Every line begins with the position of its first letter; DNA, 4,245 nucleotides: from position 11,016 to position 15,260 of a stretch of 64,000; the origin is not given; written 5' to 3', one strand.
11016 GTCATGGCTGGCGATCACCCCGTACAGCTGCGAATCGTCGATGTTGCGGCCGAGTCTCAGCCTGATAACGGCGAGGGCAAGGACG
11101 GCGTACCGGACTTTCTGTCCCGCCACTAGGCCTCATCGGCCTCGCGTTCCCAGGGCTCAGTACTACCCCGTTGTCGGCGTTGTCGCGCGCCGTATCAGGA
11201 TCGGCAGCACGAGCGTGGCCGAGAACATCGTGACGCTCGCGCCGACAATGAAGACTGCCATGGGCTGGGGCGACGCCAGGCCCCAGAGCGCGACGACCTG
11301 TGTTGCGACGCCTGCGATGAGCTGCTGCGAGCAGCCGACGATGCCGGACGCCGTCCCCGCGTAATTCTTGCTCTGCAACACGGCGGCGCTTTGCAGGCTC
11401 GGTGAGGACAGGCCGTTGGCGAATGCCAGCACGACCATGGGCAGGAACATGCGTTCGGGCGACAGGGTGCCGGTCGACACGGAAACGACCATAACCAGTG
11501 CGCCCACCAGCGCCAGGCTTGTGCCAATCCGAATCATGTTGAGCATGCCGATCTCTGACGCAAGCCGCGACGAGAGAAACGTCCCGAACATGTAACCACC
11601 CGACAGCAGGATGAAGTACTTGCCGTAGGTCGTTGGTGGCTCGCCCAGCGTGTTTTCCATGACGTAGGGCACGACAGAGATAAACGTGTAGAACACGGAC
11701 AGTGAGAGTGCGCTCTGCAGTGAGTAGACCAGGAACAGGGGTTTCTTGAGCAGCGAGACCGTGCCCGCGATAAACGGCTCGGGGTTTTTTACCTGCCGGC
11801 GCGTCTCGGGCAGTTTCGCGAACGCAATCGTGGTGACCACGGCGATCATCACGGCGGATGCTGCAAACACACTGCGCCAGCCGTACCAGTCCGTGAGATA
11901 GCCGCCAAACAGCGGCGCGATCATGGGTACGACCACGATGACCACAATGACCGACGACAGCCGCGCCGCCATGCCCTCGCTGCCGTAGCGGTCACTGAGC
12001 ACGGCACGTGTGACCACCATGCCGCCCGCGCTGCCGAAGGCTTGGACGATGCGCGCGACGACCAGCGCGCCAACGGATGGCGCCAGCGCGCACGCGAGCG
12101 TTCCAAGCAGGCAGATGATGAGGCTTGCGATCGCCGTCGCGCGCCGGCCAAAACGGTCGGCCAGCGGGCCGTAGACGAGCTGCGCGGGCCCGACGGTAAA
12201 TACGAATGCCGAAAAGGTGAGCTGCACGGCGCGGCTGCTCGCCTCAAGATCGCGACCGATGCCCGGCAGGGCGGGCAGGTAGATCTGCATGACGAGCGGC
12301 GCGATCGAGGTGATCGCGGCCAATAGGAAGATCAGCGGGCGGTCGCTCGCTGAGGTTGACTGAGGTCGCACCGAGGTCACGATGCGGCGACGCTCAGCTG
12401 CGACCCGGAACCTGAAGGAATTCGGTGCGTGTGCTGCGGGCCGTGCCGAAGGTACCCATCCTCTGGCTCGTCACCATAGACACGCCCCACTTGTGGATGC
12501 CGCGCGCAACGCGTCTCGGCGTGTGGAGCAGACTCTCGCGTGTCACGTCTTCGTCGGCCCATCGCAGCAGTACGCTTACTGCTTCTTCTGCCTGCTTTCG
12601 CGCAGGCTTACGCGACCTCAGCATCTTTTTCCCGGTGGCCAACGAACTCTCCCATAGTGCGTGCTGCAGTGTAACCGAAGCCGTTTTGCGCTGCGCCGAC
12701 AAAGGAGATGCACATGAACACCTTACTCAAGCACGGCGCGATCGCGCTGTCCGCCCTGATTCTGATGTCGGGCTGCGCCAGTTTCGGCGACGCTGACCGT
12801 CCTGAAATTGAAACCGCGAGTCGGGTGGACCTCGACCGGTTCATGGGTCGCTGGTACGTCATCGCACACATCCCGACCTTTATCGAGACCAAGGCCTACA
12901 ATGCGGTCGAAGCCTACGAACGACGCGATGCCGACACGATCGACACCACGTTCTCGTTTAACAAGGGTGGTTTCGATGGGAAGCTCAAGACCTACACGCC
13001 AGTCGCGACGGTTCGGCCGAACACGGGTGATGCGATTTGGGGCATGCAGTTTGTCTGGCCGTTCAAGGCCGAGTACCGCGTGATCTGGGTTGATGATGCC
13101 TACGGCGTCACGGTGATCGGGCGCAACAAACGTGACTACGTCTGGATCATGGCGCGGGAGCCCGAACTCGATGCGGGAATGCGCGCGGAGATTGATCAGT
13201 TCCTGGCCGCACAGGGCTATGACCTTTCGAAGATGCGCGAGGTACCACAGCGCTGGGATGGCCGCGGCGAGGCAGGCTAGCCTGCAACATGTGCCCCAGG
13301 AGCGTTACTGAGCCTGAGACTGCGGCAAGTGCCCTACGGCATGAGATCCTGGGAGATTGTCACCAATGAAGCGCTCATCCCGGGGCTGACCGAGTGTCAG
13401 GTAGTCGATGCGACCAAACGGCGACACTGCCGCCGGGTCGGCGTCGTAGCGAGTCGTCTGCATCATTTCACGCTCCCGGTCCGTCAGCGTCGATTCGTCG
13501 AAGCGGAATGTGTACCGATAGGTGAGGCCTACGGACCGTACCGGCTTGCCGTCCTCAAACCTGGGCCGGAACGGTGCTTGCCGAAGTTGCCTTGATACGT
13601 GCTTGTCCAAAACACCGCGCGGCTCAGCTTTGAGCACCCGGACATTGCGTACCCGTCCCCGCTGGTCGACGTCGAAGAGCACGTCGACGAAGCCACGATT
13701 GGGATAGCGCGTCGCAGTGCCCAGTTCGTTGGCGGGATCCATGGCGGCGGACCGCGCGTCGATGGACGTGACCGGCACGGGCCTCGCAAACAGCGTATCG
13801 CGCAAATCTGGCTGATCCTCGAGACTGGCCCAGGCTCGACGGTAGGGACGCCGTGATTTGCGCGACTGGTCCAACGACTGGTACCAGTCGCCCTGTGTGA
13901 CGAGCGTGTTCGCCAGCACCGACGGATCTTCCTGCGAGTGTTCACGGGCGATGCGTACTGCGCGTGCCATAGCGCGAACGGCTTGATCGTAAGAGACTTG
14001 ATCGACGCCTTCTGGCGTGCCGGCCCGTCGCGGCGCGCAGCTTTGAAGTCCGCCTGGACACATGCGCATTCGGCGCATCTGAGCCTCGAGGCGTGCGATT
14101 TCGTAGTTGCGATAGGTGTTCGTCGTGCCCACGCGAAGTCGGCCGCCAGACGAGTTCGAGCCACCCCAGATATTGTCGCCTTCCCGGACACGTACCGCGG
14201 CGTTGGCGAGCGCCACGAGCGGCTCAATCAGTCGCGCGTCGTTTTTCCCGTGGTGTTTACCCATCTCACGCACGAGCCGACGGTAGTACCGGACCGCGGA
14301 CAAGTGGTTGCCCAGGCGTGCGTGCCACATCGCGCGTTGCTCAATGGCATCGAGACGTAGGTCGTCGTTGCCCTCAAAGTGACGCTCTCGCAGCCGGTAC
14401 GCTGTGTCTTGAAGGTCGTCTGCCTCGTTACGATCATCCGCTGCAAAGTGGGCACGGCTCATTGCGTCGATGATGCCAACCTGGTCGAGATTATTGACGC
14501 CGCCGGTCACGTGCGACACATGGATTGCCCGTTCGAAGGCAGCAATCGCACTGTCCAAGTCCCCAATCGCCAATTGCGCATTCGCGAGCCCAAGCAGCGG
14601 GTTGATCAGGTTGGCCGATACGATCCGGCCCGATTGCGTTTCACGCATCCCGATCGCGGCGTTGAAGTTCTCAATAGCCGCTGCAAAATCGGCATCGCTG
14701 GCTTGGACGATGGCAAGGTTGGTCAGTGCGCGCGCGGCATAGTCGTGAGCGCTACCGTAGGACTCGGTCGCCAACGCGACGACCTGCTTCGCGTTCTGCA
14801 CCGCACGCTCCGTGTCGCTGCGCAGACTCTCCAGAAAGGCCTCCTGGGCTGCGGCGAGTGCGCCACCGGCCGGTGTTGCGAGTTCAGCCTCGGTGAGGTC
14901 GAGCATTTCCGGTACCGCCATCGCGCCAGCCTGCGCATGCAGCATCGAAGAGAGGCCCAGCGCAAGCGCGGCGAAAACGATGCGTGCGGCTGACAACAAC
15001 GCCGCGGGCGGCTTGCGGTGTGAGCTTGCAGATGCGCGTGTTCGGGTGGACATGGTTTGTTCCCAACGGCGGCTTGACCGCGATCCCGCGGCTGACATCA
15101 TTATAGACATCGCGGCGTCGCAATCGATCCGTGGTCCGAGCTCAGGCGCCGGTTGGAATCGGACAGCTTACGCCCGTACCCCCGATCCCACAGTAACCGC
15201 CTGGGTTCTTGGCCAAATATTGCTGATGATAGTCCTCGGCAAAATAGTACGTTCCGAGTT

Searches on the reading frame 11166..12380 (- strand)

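Call 11: search_protein_families(library=pfam, proteins=[window:11166-12380:-])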
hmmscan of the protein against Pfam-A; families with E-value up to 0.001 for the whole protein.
window:11166-12380:- (405 aa): 3 families
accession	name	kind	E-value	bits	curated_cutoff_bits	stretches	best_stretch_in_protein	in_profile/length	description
PF07690.21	MFS_1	-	1.5e-47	162.7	33.4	1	21-359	2-346/347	Major Facilitator Superfamily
PF06609.19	TRI12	-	7.6e-08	31.7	23.2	1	29-186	58-214/599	Fungal trichothecene efflux pump (TRI12)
PF00083.30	Sugar_tr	-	7.5e-07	28.8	22.3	1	47-123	43-122/452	Sugar (and other) transporter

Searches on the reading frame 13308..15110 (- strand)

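Call 11: search_protein_families(library=pfam, proteins=[window:13308-15110:-])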
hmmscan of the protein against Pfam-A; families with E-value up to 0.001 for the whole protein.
window:13308-15110:- (601 aa): 6 families
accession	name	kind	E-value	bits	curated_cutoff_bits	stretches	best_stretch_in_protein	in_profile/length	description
PF13424.12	TPR_12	-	2.5e-17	63.2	30.1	1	90-157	9-76/77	Tetratricopeptide repeat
PF03544.19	TonB_C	-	1.6e-08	35.3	24.6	1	472-534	15-76/79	Gram-negative bacterial TonB protein C-terminal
PF00515.34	TPR_1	-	2.2e-07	30.8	27.8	0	173-197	5-29/34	Tetratricopeptide repeat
PF13181.12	TPR_8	-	6.5e-07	29.5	25.7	0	174-196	6-28/34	Tetratricopeptide repeat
PF07719.23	TPR_2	-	2.6e-06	27.6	27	0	173-196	5-28/34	Tetratricopeptide repeat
PF13374.12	TPR_10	-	0.00079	19.8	27.5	0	216-246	7-37/42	Tetratricopeptide repeat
